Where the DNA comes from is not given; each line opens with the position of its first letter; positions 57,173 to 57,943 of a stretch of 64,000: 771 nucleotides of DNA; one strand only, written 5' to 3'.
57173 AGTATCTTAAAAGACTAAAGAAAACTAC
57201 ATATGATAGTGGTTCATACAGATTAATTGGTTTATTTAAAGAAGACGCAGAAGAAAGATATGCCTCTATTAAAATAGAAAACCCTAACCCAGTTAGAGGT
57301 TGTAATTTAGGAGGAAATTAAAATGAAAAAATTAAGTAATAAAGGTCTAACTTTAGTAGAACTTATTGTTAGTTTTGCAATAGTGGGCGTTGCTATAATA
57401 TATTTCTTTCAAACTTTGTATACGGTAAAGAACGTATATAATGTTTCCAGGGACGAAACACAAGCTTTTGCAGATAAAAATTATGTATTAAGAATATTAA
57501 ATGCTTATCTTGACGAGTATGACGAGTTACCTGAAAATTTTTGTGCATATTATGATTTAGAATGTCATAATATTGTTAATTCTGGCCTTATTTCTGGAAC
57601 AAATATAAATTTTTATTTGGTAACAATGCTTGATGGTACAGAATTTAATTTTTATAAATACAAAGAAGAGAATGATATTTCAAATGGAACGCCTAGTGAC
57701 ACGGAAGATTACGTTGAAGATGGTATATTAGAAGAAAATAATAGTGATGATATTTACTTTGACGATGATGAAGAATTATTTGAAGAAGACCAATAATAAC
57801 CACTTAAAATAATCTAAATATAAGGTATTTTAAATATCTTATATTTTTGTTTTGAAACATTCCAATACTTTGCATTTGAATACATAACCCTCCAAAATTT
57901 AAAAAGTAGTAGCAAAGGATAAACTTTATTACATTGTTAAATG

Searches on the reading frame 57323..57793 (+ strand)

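Call 19: search_protein_families(library=pfam, proteins=[window:57323-57793:+], max_evalue=0.01)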
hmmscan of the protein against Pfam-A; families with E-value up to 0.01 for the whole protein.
window:57323-57793:+ (157 aa): 1 family
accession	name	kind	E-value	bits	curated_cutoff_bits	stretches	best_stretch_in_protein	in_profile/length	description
PF07963.17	N_methyl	-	3.6e-05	23.6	21.2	1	5-25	3-23/27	Prokaryotic N-terminal methylation motif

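Call 51: search_protein_families(library=ncbifam, proteins=[window:57323-57793:+], max_evalue=0.01)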
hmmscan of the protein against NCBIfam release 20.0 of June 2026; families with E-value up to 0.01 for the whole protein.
window:57323-57793:+ (157 aa): 1 family
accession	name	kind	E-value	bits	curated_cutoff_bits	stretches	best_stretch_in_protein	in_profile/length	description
TIGR02532.1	IV_pilin_GFxxxE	domain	0.0095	15.8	16.3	0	7-25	2-20/24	prepilin-type N-terminal cleavage/methylation domain-containing protein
